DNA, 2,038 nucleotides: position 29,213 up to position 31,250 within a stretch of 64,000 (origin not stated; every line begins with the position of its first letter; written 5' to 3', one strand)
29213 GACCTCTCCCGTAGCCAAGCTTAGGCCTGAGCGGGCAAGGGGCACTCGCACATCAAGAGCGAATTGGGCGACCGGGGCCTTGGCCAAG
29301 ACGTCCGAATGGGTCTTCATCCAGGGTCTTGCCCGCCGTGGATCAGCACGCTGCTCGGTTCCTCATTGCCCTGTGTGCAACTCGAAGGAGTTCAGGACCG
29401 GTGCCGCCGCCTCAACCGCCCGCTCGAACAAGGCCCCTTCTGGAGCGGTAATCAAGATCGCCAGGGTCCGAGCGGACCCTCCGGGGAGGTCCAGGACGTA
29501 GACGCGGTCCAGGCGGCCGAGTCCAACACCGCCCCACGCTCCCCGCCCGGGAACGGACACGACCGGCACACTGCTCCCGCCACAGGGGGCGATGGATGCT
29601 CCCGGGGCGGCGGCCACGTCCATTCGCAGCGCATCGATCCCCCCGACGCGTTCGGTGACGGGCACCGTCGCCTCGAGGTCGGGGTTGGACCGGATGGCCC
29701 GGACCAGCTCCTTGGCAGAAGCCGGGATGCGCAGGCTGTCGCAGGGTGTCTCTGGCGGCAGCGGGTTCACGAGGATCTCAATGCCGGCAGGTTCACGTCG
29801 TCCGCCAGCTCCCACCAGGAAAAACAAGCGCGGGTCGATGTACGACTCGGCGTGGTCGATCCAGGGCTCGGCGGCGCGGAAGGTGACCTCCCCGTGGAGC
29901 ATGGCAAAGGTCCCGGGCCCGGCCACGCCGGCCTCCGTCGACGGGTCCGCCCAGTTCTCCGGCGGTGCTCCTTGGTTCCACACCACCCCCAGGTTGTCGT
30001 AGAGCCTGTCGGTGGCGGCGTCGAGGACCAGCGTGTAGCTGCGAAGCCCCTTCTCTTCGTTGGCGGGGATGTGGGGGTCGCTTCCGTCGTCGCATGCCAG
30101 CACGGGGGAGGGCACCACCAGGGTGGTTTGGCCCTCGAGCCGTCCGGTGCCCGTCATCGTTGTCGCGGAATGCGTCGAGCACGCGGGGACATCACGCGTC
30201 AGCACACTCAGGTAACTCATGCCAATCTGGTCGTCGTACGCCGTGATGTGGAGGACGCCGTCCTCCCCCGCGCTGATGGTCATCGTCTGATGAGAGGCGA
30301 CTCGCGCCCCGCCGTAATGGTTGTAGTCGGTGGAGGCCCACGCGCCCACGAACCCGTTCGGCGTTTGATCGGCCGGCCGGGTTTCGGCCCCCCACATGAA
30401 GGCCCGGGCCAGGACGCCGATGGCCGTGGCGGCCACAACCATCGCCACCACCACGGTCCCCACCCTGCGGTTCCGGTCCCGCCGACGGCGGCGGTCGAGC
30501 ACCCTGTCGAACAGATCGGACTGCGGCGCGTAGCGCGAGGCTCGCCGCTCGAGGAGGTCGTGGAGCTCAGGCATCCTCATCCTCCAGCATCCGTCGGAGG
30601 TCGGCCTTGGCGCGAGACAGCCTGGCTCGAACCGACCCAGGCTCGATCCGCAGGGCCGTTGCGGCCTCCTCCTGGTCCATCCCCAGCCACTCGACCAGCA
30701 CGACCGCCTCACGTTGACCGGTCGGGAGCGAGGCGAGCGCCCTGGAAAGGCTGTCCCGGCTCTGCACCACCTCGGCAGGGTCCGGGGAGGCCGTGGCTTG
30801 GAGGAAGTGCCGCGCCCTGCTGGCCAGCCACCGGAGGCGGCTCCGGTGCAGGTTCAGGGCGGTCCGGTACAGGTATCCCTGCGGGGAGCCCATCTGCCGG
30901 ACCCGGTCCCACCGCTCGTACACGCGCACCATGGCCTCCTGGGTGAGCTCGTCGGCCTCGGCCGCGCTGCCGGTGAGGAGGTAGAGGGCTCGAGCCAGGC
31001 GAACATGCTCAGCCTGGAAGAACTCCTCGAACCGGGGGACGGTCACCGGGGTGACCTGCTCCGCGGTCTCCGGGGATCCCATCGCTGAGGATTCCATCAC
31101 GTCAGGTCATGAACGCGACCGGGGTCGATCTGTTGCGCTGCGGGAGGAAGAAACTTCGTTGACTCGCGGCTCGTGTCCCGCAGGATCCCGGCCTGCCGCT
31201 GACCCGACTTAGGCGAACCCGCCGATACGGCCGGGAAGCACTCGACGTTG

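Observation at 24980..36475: Lower-GC, heavily decayed mosaic island abutting tRNA-Arg and tRNA-Ser(GCT)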

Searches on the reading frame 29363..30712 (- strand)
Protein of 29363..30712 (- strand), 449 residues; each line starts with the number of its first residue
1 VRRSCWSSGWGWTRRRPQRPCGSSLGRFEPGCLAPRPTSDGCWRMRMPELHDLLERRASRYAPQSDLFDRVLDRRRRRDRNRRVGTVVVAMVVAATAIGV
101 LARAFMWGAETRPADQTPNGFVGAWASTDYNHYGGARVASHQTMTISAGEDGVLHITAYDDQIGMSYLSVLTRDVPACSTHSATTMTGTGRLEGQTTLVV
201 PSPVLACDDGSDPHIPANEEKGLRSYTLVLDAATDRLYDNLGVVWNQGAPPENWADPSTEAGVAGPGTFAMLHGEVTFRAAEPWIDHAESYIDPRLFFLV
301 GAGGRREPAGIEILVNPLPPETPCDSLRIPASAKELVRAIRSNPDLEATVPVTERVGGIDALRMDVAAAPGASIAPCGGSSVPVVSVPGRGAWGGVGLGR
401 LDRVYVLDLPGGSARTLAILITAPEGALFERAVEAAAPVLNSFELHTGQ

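Call 21: search_protein_families(library=pfam, proteins=[window:29363-30712:-], max_evalue=0.001)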
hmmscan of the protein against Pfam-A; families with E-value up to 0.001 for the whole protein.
window:29363-30712:- (449 aa): 0 families

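Call 28: search_protein_families(library=pfam, proteins=[window:29363-30712:-], max_evalue=1)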
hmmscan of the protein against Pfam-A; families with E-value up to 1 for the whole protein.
window:29363-30712:- (449 aa): 1 family
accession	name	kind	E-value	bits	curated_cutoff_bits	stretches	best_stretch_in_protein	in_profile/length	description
PF06072.16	Herpes_US9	-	0.12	12.7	23.7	1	75-100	26-51/61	Alphaherpesvirus tegument protein US9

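Call 60: find_homologous_proteins(query=window:29366-30580:-, max_evalue=0.00001)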
Query seq(405 aa) (405 aa): 260 proteins with E <= 0.00001 among 8000 candidates; the best 120 are listed.
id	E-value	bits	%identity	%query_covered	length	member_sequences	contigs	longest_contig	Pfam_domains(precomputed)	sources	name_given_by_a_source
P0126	1.2e-267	905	100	100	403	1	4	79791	-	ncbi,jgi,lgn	jgi:hypothetical protein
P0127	1.5e-235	800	88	99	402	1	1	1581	-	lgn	-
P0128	5.2e-233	791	88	100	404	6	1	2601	-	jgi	jgi:hypothetical protein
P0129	7.0e-226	768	86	100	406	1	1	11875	-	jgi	jgi:hypothetical protein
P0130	2.7e-225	766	86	99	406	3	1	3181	-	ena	-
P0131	3.4e-224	762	86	99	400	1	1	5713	-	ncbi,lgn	-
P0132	2.7e-221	753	85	100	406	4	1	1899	-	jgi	jgi:hypothetical protein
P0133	2.9e-215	733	81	99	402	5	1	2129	-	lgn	-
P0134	3.4e-215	733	82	100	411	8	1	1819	-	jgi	jgi:hypothetical protein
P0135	1.7e-213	727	86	92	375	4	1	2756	-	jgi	jgi:hypothetical protein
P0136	1.9e-196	671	78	99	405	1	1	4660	-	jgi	jgi:hypothetical protein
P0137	3.7e-196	670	77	99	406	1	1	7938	-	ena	-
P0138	3.3e-194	663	78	100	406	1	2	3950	-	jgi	jgi:hypothetical protein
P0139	1.7e-191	655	76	99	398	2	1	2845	-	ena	-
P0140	1.8e-181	622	73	100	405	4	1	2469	-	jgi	jgi:hypothetical protein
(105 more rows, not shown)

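Call 61: find_encoding_contigs(protein=P0126, flank=10000, max_places=6)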
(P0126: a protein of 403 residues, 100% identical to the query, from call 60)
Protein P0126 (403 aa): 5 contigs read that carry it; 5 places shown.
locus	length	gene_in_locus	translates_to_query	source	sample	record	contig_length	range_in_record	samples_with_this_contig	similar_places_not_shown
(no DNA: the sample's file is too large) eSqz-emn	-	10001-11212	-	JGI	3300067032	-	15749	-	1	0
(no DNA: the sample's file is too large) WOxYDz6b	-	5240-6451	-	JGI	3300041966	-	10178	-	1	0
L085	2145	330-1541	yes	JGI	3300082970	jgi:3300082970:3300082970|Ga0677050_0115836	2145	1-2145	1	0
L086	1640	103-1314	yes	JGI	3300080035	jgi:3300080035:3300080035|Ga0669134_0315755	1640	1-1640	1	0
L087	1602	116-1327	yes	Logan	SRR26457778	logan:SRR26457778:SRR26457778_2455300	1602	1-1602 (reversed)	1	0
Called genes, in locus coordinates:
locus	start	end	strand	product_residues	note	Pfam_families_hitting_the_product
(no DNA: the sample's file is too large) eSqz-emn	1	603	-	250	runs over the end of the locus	PF02602:HEM4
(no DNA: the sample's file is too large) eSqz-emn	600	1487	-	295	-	PF01379:Porphobil_deam, PF03900:Porphobil_deamC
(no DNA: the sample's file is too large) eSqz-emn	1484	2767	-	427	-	PF05201:GlutR_N, PF01488:Shikimate_DH, PF03807:F420_oxidored (weak), PF00745:GlutR_dimer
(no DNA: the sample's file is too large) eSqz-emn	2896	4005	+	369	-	PF03576:Peptidase_S58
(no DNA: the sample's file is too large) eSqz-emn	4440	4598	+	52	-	-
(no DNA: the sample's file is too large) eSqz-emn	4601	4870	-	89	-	-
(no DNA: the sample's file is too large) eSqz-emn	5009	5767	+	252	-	PF00702:Hydrolase, PF13419:HAD_2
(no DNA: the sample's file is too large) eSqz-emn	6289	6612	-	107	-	PF08940:DUF1918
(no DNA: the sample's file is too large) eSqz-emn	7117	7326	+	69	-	-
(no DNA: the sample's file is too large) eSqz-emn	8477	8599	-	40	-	-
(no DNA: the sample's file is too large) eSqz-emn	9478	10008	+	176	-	PF04542:Sigma70_r2, PF08281:Sigma70_r4_2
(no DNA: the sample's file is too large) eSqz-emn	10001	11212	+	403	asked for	-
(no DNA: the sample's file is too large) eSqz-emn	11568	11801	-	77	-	?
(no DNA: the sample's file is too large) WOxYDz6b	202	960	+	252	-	PF00702:Hydrolase, PF13419:HAD_2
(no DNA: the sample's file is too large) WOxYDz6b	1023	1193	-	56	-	-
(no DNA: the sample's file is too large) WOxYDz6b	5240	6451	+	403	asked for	-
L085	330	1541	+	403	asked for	-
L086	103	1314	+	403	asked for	-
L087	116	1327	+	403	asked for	-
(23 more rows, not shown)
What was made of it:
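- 29363..30574 (-): Intact 403-aa single-pass membrane protein, translationally coupled to the sigma gene. It is a putative anti-sigma or sensor partner and matches no Pfam family. Exact copies occur on the five other contigs returned by the look-up, and more than 260 homologues reach up to 88% identity (calls 60, 61).
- The distance from HAD to the sigma partner differs by +5 and -41 nt between assemblies (call 61). Most of the -41 nt difference is explained by two fewer 21-nt repeat units in the DUF1918 gene (call 61).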

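Call 62: find_encoding_contigs(protein=P0129, flank=10000, max_places=3)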
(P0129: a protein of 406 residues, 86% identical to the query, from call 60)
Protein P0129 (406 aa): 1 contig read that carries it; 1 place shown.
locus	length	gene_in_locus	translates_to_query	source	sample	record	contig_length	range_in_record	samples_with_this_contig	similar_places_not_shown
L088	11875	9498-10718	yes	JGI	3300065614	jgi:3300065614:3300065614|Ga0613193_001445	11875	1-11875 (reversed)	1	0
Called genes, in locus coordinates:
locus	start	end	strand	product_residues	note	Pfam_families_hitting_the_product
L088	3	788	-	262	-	?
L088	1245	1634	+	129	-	PF19728:DUF6220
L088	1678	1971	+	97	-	-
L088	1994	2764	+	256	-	PF00089:Trypsin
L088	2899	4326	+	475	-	PF01636:APH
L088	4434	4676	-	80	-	-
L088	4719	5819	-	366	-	PF00144:Beta-lactamase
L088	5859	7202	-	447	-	PF07676:PD40 (faint), PF00400:WD40 (faint), PF10647:Gmad1 (weak), PF12894:ANAPC4_WD40 (faint), PF25460:Beta-prop_Aladin (faint), PF00930:DPPIV_N (faint), PF26550:Tricorn_2nd, PF26549:Tricorn_N (weak), +5 more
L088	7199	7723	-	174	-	PF08281:Sigma70_r4_2, PF04545:Sigma70_r4 (weak), PF00196:GerE (weak)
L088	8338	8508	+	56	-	-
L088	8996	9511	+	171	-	PF04542:Sigma70_r2, PF08281:Sigma70_r4_2, PF04545:Sigma70_r4 (weak)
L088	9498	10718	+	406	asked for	-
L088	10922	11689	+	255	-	-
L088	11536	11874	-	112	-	?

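Call 68: list_cluster_members(proteins=[P0126, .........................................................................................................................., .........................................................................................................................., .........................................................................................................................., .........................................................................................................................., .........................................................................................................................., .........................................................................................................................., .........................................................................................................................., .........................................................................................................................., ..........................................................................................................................])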
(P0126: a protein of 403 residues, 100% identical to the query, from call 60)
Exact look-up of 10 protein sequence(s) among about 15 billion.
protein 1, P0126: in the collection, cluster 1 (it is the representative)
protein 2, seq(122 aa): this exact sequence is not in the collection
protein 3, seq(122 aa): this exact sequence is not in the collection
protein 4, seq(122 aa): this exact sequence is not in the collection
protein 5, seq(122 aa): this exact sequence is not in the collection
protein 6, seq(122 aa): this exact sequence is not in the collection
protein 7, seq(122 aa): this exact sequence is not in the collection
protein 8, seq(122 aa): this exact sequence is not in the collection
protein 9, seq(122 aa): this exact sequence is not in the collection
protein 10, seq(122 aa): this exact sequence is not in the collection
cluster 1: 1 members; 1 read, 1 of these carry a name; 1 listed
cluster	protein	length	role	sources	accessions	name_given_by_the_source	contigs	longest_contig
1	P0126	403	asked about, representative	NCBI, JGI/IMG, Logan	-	hypothetical protein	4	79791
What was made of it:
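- Tried and rejected: None was found (call 68).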

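Call 85: search_protein_families(library=ncbifam, proteins=[window:29363-30574:-], max_evalue=0.001)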
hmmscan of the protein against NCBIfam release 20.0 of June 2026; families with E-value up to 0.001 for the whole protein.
window:29363-30574:- (403 aa): 0 families

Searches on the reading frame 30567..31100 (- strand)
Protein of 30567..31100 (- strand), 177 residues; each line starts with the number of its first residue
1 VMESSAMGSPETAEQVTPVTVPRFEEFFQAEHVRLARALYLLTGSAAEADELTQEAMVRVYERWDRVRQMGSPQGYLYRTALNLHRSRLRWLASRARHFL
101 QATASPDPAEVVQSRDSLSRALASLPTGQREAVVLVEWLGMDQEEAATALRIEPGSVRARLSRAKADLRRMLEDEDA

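Call 85: search_protein_families(library=ncbifam, proteins=[window:30567-31100:-], max_evalue=0.001)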
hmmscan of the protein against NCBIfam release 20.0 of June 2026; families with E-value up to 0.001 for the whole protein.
window:30567-31100:- (177 aa): 63 families (the best 25 are shown)
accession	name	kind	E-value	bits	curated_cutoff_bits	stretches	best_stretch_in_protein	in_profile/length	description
TIGR02983.1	SigE-fam_strep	subfamily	1.6e-35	122.4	141.55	1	22-174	6-160/162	SigE family RNA polymerase sigma factor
NF007229.0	PRK09647.1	equivalog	1.7e-19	70.1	265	1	15-175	37-205/220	RNA polymerase sigma factor SigE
NF007225.0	PRK09643.1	equivalog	3.1e-19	69.5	190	1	24-174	29-184/204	RNA polymerase sigma factor SigM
NF004113.0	PRK05602.1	equivalog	1.3e-18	67.4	208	1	42-176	65-205/211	RNA polymerase sigma factor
TIGR02937.1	sigma70-ECF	superfamily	4.8e-17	62.1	42.9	1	33-172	12-165/165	sigma-70 family RNA polymerase sigma factor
NF058625.1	sigma_PG0214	equivalog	2.7e-16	59.7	130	1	24-174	6-163/170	GFO_1088 family ECF-type sigma factor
NF009164.0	PRK12511.1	equivalog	1e-15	57.7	185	1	40-175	22-162/182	RNA polymerase sigma factor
NF009171.0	PRK12518.1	equivalog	2.1e-15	57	208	1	24-175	29-187/191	RNA polymerase sigma factor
NF006089.0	PRK08241.1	subfamily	2.3e-14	53.2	240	2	86-171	115-203/343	RNA polymerase subunit sigma-70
TIGR02985.1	Sig70_bacteroi1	subfamily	2.5e-14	53.8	126.4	1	23-171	2-161/162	RNA polymerase sigma-70 factor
TIGR02960.1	SigX5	hypoth_equivalog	3.1e-13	49.6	264.75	2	23-109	6-92/322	RNA polymerase sigma-70 factor, TIGR02960 family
NF006550.0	PRK09047.1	equivalog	2e-12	46.9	173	1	106-175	121-190/194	RNA polymerase sigma factor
NF009176.0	PRK12524.1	equivalog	2.2e-12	47.2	264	1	37-174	42-186/196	RNA polymerase sigma factor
TIGR02959.1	SigZ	equivalog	8.2e-12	45.3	168.65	1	45-174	18-150/170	RNA polymerase sigma factor SigZ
NF009179.0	PRK12527.1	equivalog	1.9e-11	44.3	162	1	39-169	12-150/159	RNA polymerase sigma factor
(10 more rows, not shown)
